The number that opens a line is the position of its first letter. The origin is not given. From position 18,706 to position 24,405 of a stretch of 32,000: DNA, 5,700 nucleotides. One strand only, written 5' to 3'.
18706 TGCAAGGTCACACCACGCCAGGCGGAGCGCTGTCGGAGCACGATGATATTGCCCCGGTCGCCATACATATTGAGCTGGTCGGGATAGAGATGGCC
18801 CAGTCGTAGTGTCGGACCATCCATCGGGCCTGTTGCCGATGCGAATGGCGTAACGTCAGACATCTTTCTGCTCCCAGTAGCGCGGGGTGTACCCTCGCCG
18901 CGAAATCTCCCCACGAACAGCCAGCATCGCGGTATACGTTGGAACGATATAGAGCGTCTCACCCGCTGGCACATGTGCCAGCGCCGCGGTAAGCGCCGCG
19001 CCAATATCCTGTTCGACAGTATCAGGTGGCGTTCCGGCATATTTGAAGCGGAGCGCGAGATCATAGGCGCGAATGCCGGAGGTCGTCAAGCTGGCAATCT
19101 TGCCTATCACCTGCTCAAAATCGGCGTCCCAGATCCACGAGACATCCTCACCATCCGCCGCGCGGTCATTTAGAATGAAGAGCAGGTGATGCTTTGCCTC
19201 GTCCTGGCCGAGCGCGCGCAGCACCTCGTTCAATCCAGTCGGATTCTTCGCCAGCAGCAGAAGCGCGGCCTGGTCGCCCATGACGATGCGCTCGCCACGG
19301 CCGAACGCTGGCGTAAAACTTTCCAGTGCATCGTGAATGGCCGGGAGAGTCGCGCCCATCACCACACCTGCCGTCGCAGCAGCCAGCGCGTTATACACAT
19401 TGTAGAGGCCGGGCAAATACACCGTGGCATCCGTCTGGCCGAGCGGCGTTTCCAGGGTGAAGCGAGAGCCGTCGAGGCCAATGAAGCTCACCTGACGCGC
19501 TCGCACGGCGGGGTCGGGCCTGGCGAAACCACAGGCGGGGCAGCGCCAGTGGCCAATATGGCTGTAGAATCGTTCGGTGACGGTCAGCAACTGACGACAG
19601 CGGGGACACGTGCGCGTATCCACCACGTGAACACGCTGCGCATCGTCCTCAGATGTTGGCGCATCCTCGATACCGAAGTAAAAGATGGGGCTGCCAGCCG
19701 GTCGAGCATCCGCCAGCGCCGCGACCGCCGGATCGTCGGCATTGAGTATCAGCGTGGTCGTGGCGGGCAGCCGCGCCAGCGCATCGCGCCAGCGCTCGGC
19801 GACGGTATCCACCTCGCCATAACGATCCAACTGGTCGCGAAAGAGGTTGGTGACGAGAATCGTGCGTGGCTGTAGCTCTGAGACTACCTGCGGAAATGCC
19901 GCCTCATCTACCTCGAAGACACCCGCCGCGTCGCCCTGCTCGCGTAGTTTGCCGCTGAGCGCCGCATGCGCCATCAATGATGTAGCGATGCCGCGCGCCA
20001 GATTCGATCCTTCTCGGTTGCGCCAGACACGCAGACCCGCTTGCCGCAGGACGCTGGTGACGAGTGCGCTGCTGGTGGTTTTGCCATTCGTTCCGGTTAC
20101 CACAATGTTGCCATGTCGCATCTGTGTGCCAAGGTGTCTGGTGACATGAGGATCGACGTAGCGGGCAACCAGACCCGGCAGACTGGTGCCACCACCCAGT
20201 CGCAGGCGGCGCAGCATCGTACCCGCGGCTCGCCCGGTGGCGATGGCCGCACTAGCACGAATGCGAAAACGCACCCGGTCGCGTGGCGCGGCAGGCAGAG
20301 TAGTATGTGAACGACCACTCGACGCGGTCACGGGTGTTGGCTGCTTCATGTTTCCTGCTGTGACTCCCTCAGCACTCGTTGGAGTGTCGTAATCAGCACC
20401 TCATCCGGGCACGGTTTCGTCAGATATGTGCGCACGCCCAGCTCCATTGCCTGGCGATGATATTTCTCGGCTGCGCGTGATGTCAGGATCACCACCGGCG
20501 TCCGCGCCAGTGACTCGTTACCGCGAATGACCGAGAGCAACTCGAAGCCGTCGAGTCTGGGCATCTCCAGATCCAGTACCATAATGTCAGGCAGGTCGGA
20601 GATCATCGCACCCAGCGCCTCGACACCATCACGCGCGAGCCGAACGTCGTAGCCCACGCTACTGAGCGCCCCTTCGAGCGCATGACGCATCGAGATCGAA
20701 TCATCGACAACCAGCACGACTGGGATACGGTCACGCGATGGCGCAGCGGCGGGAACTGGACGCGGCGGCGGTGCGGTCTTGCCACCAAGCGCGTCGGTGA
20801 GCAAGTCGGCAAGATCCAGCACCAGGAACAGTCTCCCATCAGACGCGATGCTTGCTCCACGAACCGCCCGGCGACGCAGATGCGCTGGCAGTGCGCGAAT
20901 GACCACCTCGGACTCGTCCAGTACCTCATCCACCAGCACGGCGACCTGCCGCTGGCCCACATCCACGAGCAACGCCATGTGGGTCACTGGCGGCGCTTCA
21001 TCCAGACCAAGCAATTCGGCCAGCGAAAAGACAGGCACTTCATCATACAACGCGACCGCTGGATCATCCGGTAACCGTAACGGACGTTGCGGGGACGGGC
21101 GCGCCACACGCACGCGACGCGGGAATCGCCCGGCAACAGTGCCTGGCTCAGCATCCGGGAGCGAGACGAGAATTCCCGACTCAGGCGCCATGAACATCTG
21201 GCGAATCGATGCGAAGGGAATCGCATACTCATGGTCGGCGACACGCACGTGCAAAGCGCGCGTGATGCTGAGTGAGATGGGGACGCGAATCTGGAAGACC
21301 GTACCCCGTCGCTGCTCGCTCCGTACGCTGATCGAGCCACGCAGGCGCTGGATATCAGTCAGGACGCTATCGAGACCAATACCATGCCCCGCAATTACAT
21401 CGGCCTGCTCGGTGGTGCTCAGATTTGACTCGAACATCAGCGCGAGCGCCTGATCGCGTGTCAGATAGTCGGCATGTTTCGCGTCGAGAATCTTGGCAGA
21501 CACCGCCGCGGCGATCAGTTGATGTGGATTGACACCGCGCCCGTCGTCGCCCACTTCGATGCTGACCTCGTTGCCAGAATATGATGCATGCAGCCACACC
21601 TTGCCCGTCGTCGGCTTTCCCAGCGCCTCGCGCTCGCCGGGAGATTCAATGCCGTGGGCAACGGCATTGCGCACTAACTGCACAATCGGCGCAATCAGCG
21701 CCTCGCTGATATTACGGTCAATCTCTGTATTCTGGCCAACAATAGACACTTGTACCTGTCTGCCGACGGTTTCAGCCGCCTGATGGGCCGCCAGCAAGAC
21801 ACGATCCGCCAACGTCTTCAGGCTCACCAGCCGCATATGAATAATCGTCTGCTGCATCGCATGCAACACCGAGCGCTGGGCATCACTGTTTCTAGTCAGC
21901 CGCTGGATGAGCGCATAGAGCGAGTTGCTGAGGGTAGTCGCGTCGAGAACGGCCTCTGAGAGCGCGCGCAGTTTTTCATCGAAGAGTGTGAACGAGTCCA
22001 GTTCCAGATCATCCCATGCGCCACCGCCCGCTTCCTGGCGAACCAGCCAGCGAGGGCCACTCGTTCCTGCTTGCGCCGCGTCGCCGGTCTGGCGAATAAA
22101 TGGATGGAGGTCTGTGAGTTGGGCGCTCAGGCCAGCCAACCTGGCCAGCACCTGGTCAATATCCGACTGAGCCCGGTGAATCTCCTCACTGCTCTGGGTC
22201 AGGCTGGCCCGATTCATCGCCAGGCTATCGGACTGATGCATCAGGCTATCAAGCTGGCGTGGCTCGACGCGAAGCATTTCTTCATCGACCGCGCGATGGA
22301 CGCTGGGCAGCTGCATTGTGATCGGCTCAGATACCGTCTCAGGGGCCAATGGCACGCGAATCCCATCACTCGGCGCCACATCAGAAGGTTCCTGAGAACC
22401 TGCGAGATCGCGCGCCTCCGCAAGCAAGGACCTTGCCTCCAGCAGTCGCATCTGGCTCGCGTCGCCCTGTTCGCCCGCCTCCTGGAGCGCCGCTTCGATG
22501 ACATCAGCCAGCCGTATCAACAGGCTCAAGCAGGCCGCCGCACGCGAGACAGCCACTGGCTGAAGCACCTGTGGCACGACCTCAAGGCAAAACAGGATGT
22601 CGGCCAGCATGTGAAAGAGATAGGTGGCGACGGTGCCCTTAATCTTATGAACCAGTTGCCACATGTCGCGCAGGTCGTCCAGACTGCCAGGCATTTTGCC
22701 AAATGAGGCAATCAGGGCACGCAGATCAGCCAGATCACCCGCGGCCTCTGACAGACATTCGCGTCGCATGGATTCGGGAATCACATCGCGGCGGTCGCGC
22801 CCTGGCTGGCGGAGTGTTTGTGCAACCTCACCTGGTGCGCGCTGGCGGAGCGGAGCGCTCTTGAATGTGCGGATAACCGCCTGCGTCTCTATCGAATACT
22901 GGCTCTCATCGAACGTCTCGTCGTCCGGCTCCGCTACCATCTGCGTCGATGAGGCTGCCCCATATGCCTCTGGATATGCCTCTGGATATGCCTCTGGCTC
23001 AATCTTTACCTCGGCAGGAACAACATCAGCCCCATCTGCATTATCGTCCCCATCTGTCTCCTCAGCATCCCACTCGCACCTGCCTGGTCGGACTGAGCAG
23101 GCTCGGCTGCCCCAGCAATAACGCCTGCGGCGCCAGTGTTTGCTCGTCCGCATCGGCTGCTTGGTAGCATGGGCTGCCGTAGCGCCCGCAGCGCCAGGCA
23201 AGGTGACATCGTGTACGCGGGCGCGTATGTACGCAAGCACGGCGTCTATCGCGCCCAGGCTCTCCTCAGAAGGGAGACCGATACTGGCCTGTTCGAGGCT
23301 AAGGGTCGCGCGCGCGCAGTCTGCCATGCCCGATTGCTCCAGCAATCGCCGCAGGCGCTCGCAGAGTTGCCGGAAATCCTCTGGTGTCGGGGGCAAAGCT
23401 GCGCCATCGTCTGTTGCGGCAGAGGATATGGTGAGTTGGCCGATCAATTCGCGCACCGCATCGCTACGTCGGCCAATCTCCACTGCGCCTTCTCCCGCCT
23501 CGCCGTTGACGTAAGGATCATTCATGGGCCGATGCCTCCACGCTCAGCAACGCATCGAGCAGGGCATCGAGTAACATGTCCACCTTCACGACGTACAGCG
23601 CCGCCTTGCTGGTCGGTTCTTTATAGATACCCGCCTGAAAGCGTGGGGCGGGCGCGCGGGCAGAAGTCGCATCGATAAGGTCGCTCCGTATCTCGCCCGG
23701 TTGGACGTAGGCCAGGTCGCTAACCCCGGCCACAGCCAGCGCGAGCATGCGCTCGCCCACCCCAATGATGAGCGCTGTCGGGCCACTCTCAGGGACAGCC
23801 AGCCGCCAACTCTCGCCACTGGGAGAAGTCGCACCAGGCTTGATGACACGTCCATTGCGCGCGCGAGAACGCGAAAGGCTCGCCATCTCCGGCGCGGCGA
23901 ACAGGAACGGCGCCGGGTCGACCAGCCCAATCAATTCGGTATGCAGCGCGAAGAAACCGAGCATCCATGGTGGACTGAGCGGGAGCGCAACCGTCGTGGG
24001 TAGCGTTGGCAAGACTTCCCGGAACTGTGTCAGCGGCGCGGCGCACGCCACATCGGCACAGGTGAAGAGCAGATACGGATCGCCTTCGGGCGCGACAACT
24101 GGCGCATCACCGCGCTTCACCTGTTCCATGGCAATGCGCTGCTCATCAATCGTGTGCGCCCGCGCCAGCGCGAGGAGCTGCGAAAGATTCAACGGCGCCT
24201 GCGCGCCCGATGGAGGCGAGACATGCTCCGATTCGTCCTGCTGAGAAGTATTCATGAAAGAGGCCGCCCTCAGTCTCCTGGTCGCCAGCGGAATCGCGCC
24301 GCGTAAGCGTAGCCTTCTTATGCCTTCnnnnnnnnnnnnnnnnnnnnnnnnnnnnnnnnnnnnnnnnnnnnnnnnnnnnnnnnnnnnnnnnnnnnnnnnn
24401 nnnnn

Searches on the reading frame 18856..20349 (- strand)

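Call 38: search_protein_families(library=pfam, proteins=[window:18856-20349:-], max_evalue=0.00001)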
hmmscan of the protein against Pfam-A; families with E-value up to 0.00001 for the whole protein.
window:18856-20349:- (497 aa): 2 families
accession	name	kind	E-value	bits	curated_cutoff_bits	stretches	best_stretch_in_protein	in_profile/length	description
PF08353.15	MurT_C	-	1.5e-33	115.6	25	1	366-475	1-110/110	MurT ligase C-terminal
PF08245.18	Mur_ligase_M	-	2.7e-19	70.4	24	1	84-231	1-151/200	Mur ligase middle domain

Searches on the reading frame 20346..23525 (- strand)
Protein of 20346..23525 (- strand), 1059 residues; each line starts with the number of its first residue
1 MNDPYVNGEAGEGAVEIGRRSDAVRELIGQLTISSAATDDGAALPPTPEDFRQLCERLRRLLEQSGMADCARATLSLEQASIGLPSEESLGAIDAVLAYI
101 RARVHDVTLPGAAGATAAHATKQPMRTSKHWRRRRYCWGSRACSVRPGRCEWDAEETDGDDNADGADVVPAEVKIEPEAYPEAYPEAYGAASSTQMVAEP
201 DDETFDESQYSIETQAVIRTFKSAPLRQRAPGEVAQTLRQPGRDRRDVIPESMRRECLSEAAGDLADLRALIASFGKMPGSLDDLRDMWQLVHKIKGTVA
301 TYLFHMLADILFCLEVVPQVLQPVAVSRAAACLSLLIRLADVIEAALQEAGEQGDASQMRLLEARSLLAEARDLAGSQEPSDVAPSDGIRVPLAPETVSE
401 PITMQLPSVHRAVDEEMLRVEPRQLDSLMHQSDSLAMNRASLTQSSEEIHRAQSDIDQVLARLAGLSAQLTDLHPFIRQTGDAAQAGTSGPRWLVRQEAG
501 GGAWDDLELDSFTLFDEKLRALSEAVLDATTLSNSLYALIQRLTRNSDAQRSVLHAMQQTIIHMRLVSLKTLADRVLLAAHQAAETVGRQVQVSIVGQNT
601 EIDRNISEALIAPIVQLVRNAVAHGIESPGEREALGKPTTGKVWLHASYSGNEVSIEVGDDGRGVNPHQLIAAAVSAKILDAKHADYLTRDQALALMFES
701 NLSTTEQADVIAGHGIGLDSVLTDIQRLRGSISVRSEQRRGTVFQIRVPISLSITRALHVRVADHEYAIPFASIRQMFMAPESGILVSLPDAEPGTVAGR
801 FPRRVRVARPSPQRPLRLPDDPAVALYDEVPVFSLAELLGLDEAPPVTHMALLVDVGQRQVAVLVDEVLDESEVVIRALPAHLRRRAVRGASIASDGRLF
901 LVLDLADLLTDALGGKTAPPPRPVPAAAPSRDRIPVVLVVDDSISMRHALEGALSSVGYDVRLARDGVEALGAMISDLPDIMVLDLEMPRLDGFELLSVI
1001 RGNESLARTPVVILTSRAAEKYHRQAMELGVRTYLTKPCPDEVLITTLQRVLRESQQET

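Call 38: search_protein_families(library=pfam, proteins=[window:20346-23525:-], max_evalue=0.00001)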
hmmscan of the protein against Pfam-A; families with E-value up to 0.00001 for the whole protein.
window:20346-23525:- (1059 aa): 3 families
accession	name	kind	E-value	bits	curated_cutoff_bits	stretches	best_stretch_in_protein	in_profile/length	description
PF00072.30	Response_reg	-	4.4e-25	88.5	30.2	1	937-1048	1-110/111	Response regulator receiver domain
PF01584.24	CheW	-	2e-15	57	23.5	1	830-911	49-136/138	CheW-like domain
PF02518.31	HATPase_c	-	1e-13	52.1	26.4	1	613-750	5-109/111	Histidine kinase-, DNA gyrase B-, and HSP90-like ATPase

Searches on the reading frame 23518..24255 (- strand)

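Call 3: search_protein_families(library=pfam, proteins=[window:23518-24255:-], max_evalue=0.01)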
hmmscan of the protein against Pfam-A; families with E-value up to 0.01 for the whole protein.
window:23518-24255:- (245 aa): 1 family
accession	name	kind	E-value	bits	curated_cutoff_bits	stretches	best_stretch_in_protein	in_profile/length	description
PF01584.24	CheW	-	4.1e-07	30.1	23.5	1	61-122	2-62/138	CheW-like domain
